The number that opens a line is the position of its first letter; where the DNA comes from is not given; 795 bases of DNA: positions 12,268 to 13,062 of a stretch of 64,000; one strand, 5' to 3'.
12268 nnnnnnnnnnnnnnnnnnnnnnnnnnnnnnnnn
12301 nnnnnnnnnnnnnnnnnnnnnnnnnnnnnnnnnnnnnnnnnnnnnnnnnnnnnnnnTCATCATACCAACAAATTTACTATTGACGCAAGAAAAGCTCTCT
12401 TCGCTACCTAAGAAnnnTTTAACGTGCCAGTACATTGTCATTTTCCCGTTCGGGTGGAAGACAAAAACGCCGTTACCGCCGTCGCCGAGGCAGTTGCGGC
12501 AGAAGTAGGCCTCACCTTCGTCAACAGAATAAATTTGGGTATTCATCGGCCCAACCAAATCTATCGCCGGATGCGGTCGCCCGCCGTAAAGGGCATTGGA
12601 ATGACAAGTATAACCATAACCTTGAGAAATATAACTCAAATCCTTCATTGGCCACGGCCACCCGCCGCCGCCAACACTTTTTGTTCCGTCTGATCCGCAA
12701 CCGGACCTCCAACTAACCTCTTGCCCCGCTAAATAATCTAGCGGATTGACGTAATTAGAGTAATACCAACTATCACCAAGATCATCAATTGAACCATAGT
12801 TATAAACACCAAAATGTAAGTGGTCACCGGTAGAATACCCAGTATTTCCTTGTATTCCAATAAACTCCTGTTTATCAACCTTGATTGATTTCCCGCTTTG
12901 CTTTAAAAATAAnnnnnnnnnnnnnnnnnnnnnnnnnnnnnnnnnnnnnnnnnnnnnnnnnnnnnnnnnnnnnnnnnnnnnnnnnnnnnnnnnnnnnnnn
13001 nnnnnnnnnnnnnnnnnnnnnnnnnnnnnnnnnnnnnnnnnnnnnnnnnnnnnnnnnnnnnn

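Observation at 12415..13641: FtsEX-associated M23 peptidase with apparently circularly permuted catalytic domain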

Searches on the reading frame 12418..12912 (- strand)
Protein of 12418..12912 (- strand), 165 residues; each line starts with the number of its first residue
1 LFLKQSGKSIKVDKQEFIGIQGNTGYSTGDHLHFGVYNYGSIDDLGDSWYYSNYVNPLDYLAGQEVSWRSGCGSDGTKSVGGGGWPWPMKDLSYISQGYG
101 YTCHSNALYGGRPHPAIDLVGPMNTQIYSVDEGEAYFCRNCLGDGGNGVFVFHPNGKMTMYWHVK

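Call 14: search_protein_families(library=pfam, proteins=[window:12418-12912:-], max_evalue=1)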
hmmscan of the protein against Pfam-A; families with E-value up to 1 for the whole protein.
seq(165 aa): 1 family
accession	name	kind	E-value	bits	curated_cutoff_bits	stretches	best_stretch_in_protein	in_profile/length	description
PF01551.29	Peptidase_M23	-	1.8e-12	47.7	28.7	2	113-164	2-52/96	Peptidase family M23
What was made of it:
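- On Peptidase family M23 (Pfam PF01551, LytM domain): The domain alone scores 47.7 bits (call 14).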

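Call 30: search_protein_representatives(protein=window:12418-12912:-)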
Query: 165 residues. Proteins with E-value up to 0.001 (for the whole library): 3319; up to 1e-10: 52; up to 1e-30: 9. The best 150 are listed.
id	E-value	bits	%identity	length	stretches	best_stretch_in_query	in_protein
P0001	8.9e-112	387.9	100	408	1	1-165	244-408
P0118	3.9e-75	268.4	66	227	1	3-165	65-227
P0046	9.6e-58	211.7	57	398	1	2-164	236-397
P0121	5.4e-57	209.3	60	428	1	11-165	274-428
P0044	1.8e-55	204.4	57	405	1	2-164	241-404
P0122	7.4e-52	192.5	57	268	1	9-164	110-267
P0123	1.2e-50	188.6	55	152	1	14-164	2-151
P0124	2.2e-47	177.9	55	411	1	12-164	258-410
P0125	2.1e-35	138.9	55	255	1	5-164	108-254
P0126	1.1e-30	123.5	48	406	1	2-164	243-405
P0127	3.5e-30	121.8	45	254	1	10-164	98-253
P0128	2.5e-28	115.8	45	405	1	9-164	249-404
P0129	9.4e-28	113.9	57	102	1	68-164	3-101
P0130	9.0e-26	107.5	44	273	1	11-164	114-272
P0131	1.3e-25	106.9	47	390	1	11-164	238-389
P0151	5.1e-15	72.4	33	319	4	8-38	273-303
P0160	5.1e-12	62.6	38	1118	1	10-164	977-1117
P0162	1.6e-11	61.0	42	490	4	12-40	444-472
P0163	3.3e-11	60.0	41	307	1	12-164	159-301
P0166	5.6e-11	59.2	38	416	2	78-164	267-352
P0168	9.9e-11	58.4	37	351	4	108-164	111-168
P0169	1.1e-10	58.2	47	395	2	73-164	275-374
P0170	1.4e-10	57.9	36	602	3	12-161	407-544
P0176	3.1e-10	56.8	40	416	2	12-61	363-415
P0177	4.6e-10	56.3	38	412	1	8-164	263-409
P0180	8.7e-10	55.4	39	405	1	9-165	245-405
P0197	8.2e-09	52.2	39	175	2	86-164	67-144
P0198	8.8e-09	52.1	33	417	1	15-164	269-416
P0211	2.1e-08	50.9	35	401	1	13-164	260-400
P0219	2.6e-08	50.5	32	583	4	97-164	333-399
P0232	4.2e-08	49.9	40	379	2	86-164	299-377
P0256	9.6e-08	48.7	39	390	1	20-164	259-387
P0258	1.0e-07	48.6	37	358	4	12-40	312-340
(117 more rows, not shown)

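Call 34: list_cluster_members(proteins=[P0160, P0169, P0177, P0232, P0256, P0198, P0211, P0180, P0166, P0176])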
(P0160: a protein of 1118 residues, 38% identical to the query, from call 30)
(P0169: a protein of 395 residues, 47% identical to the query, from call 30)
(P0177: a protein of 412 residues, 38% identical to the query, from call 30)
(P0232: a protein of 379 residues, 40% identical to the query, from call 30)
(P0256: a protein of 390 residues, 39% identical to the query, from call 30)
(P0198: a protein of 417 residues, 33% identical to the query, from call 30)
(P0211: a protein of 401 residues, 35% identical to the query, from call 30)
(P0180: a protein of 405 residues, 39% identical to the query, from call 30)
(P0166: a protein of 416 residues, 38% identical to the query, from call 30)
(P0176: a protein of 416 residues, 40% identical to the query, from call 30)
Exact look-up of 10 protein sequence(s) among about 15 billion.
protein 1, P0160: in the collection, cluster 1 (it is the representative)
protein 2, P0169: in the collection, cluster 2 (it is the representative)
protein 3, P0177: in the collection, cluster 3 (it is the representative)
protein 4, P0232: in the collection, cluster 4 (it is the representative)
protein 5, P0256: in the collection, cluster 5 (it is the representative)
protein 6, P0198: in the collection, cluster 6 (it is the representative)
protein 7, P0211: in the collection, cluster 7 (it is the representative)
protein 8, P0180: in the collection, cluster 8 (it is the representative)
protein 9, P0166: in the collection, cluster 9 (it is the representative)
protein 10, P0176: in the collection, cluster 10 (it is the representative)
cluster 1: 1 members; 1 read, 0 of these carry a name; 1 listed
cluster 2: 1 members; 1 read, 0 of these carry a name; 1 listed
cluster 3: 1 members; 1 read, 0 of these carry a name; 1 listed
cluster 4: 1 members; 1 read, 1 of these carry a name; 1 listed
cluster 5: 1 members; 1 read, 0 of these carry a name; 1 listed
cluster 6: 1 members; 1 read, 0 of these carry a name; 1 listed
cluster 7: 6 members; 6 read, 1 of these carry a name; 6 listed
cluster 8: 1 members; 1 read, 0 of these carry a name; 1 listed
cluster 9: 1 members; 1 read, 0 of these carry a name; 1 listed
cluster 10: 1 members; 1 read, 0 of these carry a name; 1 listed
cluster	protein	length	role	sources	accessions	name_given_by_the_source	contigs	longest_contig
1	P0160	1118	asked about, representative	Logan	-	-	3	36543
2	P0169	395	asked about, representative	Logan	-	-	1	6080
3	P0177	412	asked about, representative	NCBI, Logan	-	-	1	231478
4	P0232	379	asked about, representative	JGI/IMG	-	septal ring factor EnvC (AmiA/AmiB activator)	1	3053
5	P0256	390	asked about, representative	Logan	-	-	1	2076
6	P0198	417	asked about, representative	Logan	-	-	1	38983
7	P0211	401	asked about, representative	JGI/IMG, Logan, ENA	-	septal ring factor EnvC (AmiA/AmiB activator)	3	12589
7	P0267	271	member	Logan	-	-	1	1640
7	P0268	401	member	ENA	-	-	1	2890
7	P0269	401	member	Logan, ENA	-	-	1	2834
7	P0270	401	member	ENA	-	-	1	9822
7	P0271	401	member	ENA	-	-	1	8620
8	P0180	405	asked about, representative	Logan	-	-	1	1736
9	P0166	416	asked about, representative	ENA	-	-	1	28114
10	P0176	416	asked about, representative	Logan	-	-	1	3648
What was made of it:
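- JGI labels some family members 'septal ring factor EnvC' (call 34).
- Tried and rejected: Cluster look-ups gave no taxonomy for the divergent members (call 34).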

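Call 35: predict_structure(alignment_id=A2)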
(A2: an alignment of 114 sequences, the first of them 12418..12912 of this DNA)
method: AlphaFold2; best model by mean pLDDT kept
length: 165 residues; sequences in the alignment: 114
mean_pLDDT: 93.1   pTM: 0.90
mean pLDDT of the five models: 93.1, 93.1, 91.9, 91.9, 91.5
residues with pLDDT >= 90: 134; 70-90: 24; 50-70: 7; < 50: 0
segments of 3 or more residues with pLDDT < 50: none
pLDDT, mean of each block of 10 residues (from residue 1): 71 98 85 98 91 98 98 95 97 97 92 97 97 94 85 98 93
secondary structure, 60 per line:
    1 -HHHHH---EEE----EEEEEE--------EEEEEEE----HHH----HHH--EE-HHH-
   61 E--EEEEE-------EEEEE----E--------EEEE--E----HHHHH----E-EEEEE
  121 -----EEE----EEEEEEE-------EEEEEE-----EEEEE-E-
elements in order: H2-6 E10-12 E17-22 E31-37 E64-68 E76-80 E94-97 H105-109 E116-120 E126-128 E133-139 E147-152 E158-162
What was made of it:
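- The domain-only AF2 model has pLDDT 93.1 and pTM 0.90 (call 35). The AF2 monomer model of the domain is compact and very confident (pLDDT 93.1, pTM 0.90; call 35).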

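Call 37: fold_search(model_id=the predicted structure, library=pdb)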
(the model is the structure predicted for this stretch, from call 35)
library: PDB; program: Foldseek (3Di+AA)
matches with E <= 10: 123; with E <= 0.001: 0
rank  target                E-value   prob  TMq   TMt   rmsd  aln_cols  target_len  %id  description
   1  2jkf                  8.9e-01  0.06  0.18  0.17  15.9       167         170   10  Plasmodium falciparum profilin (released 2008-09-23)
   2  2jkg_A                1.1e+00  0.06  0.18  0.18  15.8       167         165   10  Plasmodium falciparum profilin (released 2008-09-23)
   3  8g2g_A                1.1e+00  0.03  0.17  0.11  14.7       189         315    6  Crystal structure of PRMT3 with compound YD1113 (released 2023-04-26)
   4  3nec_B                1.3e+00  0.09  0.21  0.22  14.7       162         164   12  Crystal Structure of Toxoplasma gondii Profilin (released 2010-09-29)
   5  3nec_C                1.3e+00  0.09  0.22  0.22  14.7       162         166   12  Crystal Structure of Toxoplasma gondii Profilin (released 2010-09-29)
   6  7mbj_B                1.3e+00  0.03  0.13  0.15  10.0       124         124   10  Crystal structure of cGMP dependent protein kinase I alpha (PKG I alpha)CNB-A domain with R177Q mutation (released 2022-05-11)
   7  4mx3_B                1.4e+00  0.02  0.11  0.09  10.8       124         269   14  Crystal Structure of PKA RIalpha Homodimer (released 2014-01-15)
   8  3u2h                  1.4e+00  0.01  0.13  0.09  25.4       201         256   11  Crystal structure of the C-terminal DUF1608 domain of the Methanosarcina acetivorans S-layer (MA0829) protein (released 2012-07-04)
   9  4hn1_C                1.6e+00  0.04  0.17  0.15  10.6       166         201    6  Crystal Structure of H60N/Y130F double mutant of ChmJ, a 3'-monoepimerase from Streptomyces bikiniensis in complex wit (released 2012-11-21)
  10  5khj_A                1.6e+00  0.03  0.14  0.12  10.0       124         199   10  HCN2 CNBD in complex with uridine-3', 5'-cyclic monophosphate (cUMP) (released 2016-09-14)
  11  8s9u_B                1.8e+00  0.06  0.20  0.18  13.8       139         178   10  CRISPR-Cas type III-D effector complex bound to a target RNA (released 2024-04-24)
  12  8s9t_B                1.9e+00  0.06  0.19  0.18  14.8       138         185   11  CRISPR-Cas type III-D effector complex (released 2024-04-24)
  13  8em8_A                2.0e+00  0.03  0.13  0.05  10.7       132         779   12  Co-crystal structure of the cGMP-dependent protein kinase PKG from Plasmodium falciparum in complex with RY-1-165 (released 2022-11-02)
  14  8xyc_A                2.2e+00  0.01  0.11  0.05  16.2       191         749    8  Ternary structure of dVemCas12e-sgRNA-dsDNA (released 2024-10-23)
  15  8shr                  2.4e+00  0.02  0.16  0.10  16.2       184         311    7  Crystal Structure of PRMT3 with Compound YD1-214 (released 2024-04-17)
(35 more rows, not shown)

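Call 39: fold_search(model_id=the predicted structure, library=viral)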
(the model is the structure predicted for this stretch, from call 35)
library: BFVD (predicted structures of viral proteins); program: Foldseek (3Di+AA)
matches with E <= 10: 168; with E <= 0.001: 0
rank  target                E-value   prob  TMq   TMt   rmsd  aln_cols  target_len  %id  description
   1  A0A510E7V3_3          1.0e-03  1.00  0.53  0.09   5.5       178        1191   17  (no name in the UniProt tables at hand)
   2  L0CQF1                2.9e-02  0.99  0.49  0.10   8.4       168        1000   17  Internal virion protein [Synechococcus phage P60]
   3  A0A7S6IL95            2.5e-01  0.04  0.15  0.13  15.7       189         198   13  (no name in the UniProt tables at hand)
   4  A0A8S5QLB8            3.1e-01  0.02  0.10  0.06  15.5       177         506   11  Uncharacterized protein [Siphoviridae sp. ctVCm11]
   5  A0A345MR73            5.4e-01  0.03  0.13  0.14  14.4       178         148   10  (no name in the UniProt tables at hand)
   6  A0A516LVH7            9.2e-01  0.04  0.19  0.12  16.1       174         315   10  (no name in the UniProt tables at hand)
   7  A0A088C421            1.0e+00  0.11  0.13  0.08  10.7        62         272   18  (no name in the UniProt tables at hand)
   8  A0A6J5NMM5            1.0e+00  0.02  0.15  0.16  15.3       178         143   10  Uncharacterized protein [uncultured Caudovirales phage]
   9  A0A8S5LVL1            1.0e+00  0.01  0.12  0.07  22.7       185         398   12  Uncharacterized protein [Siphoviridae sp. ctFn287]
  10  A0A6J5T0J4            1.1e+00  0.01  0.12  0.10  17.5       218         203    9  Uncharacterized protein [uncultured Caudovirales phage]
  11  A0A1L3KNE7            1.2e+00  0.02  0.15  0.05  29.2       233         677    9  Putative glycoprotein [Wenling crustacean virus 14]
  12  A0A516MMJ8            1.3e+00  0.01  0.11  0.12  16.3       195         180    9  (no name in the UniProt tables at hand)
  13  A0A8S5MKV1            1.4e+00  0.03  0.17  0.06  11.8       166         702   10  Uncharacterized protein [Siphoviridae sp. ctrpg19]
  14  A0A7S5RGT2            1.4e+00  0.01  0.11  0.09  17.3       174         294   11  Uncharacterized protein [Rhizobium phage RHph_I20]
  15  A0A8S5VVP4            1.5e+00  0.04  0.15  0.16  14.8       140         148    8  (no name in the UniProt tables at hand)
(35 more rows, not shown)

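Call 40: search_dna_similar(query=window:12418-12912:-, collection=phages, mode=protein, max_evalue=0.001, max_rows=30)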
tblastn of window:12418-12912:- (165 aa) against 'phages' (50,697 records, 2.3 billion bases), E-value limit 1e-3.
Records with a match: 4; places in all: 4; records where one place covers at least 80% of the query: 0.
Best place of each record, by identity: <60% 4.
By first word of the organism name: Arthrobacter 4.
By host as written in the record: Arthrobacter globiformis NRRL B-2979 4.
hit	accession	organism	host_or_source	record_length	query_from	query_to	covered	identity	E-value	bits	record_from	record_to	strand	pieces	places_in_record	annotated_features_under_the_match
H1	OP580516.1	Arthrobacter phage Bauer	Arthrobacter globiformis NRRL B-2979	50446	7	66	36%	41.7%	5e-4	45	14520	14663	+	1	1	19: tape measure protein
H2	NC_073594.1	Arthrobacter phage Bauer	Arthrobacter globiformis NRRL B-2979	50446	7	66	36%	41.7%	5e-4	45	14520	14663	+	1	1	19: tape measure protein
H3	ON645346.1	Arthrobacter phage Zucker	Arthrobacter globiformis NRRL B-2979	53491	7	66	36%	41.7%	5e-4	45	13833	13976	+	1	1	18: tape measure protein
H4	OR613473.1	Arthrobacter phage AbbyDaisy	Arthrobacter globiformis NRRL B-2979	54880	7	66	36%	40.0%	7e-4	45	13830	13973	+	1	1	17: tape measure protein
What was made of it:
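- Tried and rejected: tblastn of the domain against 50,697 phage records: found only four matches, in three Arthrobacter phages (one held as two records), to the HxH piece in tape-measure proteins, and no permuted phage homologue (call 40).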

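Call 47: find_encoding_contigs(protein=P0166, flank=5000, max_places=2)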
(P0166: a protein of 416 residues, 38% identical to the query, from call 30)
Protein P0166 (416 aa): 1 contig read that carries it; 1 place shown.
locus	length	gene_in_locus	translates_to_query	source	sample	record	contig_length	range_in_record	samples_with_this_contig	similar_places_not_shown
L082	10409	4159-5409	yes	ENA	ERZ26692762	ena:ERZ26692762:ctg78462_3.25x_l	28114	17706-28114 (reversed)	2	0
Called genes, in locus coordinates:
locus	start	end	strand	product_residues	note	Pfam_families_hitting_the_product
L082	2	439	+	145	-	?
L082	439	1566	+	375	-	PF01098:FTSW_RODA_SPOVE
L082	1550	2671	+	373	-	PF03033:Glyco_transf_28, PF04101:Glyco_tran_28_C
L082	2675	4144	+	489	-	PF00749:tRNA-synt_1c, PF19269:Anticodon_2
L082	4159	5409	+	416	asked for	PF01551:Peptidase_M23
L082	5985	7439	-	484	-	PF02655:ATP-grasp_3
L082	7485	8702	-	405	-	PF00162:PGK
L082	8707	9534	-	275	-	PF00121:TIM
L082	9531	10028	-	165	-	PF06695:Sm_multidrug_ex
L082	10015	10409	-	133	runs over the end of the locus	PF03652:RuvX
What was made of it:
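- Closest known: Canonical coiled-coil-M23 proteins with an intact active site. Different: P0166 lies next to ftsW-murG and not next to ftsEX (call 47).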

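Call 51: search_protein_families(library=pfam, proteins=[P0160, P0151, P0170, P0169, P0163], max_evalue=0.01)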
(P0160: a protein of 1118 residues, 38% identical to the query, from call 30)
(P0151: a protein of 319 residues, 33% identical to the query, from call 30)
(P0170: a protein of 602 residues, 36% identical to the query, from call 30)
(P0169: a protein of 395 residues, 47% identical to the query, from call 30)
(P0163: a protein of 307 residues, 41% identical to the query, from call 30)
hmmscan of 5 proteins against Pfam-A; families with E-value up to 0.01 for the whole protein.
P0160 (1118 aa): 1 family
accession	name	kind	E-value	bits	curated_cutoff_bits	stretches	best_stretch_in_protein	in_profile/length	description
PF01551.29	Peptidase_M23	-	3.3e-15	56.5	28.7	2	977-1005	61-89/96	Peptidase family M23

P0151 (319 aa): 1 family
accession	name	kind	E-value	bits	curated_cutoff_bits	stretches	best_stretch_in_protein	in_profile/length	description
PF01551.29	Peptidase_M23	-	1.4e-66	221.2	28.7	2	68-162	2-96/96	Peptidase family M23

P0170 (602 aa): 5 families
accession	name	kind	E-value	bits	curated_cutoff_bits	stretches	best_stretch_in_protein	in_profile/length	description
PF01551.29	Peptidase_M23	-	1.1e-66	221.5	28.7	2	345-440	2-96/96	Peptidase family M23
PF05569.17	Peptidase_M56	-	2.9e-10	40.3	31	1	39-261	35-293/296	BlaR1 peptidase M56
PF13533.13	Biotin_lipoyl_2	-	1.9e-05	24.8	29.8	0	400-415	15-30/32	Biotin-lipoyl like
PF16886.11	ATP-synt_ab_Xtn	-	3.4e-05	24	25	0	400-420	15-35/88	ATPsynthase alpha/beta subunit barrel-sandwich domain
PF00364.28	Biotin_lipoyl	-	0.0011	19.2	22.1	0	549-564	18-33/73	Biotin-requiring enzyme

P0169 (395 aa): 3 families
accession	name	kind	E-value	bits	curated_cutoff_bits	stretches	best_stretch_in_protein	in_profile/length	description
PF01551.29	Peptidase_M23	-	9e-20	71.1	28.7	2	246-280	62-96/96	Peptidase family M23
PF24922.1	ACBP4_C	-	0.0046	17.6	31.2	1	36-124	4-91/105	Acyl-CoA-binding domain-containing protein 4-6, C-terminal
PF08614.16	ATG16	-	0.007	17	33.7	1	37-110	69-142/200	Autophagy protein 16 (ATG16)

P0163 (307 aa): 1 family
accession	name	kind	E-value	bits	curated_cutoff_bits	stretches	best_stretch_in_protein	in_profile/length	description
PF01551.29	Peptidase_M23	-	3.5e-15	56.4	28.7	2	150-195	54-96/96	Peptidase family M23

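Call 58: search_protein_families(library=pfam, proteins=[P0219, P0162, P0168, P0258, P0197], max_evalue=0.01)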
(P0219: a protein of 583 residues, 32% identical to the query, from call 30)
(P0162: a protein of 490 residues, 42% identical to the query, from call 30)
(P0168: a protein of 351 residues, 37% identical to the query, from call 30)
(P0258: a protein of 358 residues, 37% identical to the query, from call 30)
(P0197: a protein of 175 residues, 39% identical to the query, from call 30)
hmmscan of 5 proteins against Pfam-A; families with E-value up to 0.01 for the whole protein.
P0219 (583 aa): 2 families
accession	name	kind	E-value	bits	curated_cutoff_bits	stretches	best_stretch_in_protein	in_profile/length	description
PF01551.29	Peptidase_M23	-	2.2e-62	207.7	28.7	2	483-578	2-96/96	Peptidase family M23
PF05569.17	Peptidase_M56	-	2.2e-10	40.6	31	1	164-267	182-296/296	BlaR1 peptidase M56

P0162 (490 aa): 2 families
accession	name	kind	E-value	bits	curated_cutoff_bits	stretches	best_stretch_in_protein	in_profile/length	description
PF01551.29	Peptidase_M23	-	1.5e-71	237.1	28.7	2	178-272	2-96/96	Peptidase family M23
PF10135.14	Rod-binding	-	3.4e-09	37.5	25.1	1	48-89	9-51/51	Rod binding protein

P0168 (351 aa): 5 families
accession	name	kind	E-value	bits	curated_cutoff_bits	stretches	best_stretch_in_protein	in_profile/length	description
PF01551.29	Peptidase_M23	-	5.3e-71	235.3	28.7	2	117-213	2-96/96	Peptidase family M23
PF13375.12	RnfC_N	-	3.7e-05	24.1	25.6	0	165-189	38-62/101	RnfC Barrel sandwich hybrid domain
PF00364.28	Biotin_lipoyl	-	0.00047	20.4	22.1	0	164-188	13-36/73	Biotin-requiring enzyme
PF13533.13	Biotin_lipoyl_2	-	0.0015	18.8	29.8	0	171-187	14-30/32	Biotin-lipoyl like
PF00358.26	PTS_EIIA_1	-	0.0056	16.8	27.2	0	154-188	68-103/127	phosphoenolpyruvate-dependent sugar phosphotransferase system, EIIA 1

P0258 (358 aa): 1 family
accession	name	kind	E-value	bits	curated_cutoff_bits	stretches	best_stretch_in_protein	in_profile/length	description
PF01551.29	Peptidase_M23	-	1.6e-66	221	28.7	2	251-345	2-96/96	Peptidase family M23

P0197 (175 aa): 2 families
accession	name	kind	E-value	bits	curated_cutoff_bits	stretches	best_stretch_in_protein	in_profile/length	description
PF01551.29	Peptidase_M23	-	5.8e-26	91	28.7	2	94-146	2-54/96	Peptidase family M23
PF07589.16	PEP-CTERM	-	0.0041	17.6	20.7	1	149-173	1-23/24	PEP-CTERM motif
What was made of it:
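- Tried and rejected: Search for a coiled-coil plus tandem M23-M23 intermediate: the tandem M23 proteins found carry other N-terminal modules, namely BlaR1-M56 and Rod-binding (calls 51, 58).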

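Call 60: find_encoding_contigs(protein=P0177, flank=4000, max_places=1)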
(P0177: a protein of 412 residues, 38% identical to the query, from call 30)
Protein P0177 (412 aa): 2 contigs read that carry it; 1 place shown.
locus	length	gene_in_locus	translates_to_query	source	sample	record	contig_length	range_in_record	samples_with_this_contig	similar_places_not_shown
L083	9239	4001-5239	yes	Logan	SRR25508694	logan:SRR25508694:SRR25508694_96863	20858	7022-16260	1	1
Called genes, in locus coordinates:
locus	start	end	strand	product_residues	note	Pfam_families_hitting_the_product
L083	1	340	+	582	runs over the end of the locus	PF05157:MshEN, PF00437:T2SSE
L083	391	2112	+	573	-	PF14716:HHH_8, PF14520:HHH_5 (faint), PF00633:HHH (faint), PF14792:DNA_pol_B_palm (faint), PF14791:DNA_pol_B_thumb, PF01876:RNase_P_p30 (faint), PF02811:PHP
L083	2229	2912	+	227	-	PF02463:SMC_N (faint), PF00005:ABC_tran, PF13304:AAA_21 (faint)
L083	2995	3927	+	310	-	PF18075:FtsX_ECD, PF02687:FtsX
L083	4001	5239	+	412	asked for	PF01551:Peptidase_M23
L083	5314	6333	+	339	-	PF05496:RuvB_N, PF00004:AAA, PF07728:AAA_5, PF17864:AAA_lid_4, PF05491:WHD_RuvB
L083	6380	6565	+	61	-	-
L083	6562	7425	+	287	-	-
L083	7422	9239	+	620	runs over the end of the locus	PF00932:LTD (faint), PF05048:NosD (weak), PF13229:Beta_helix (weak)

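Call 61: find_encoding_contigs(protein=P0211, flank=4000, max_places=1)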
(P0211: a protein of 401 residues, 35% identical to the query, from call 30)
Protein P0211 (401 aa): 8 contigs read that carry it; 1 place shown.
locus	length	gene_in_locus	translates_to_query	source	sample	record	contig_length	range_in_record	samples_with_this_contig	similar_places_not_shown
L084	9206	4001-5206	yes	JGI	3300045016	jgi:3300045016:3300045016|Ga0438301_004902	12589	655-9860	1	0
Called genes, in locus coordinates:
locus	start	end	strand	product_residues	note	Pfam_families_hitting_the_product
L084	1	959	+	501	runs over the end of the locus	PF13401:AAA_22 (faint), PF05496:RuvB_N (faint), PF17871:AAA_lid_9, PF00004:AAA, PF07724:AAA_2, PF07728:AAA_5, PF10431:ClpB_D2-small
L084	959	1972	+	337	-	PF03462:PCRF, PF00472:RF-1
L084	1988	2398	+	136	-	-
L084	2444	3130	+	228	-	PF00931:NB-ARC (faint), PF00005:ABC_tran, PF13304:AAA_21 (faint)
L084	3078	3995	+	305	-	PF18075:FtsX_ECD, PF02687:FtsX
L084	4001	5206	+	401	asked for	PF01551:Peptidase_M23 (weak)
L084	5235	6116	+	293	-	-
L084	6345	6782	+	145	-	PF02367:TsaE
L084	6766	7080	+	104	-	PF00814:TsaD (weak)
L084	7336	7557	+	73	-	PF12389:Peptidase_M73 (weak)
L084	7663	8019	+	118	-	-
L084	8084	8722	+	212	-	-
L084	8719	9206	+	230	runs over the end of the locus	PF00932:LTD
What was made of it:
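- Two divergent permuted subfamilies show the same arrangement (calls 60, 61).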
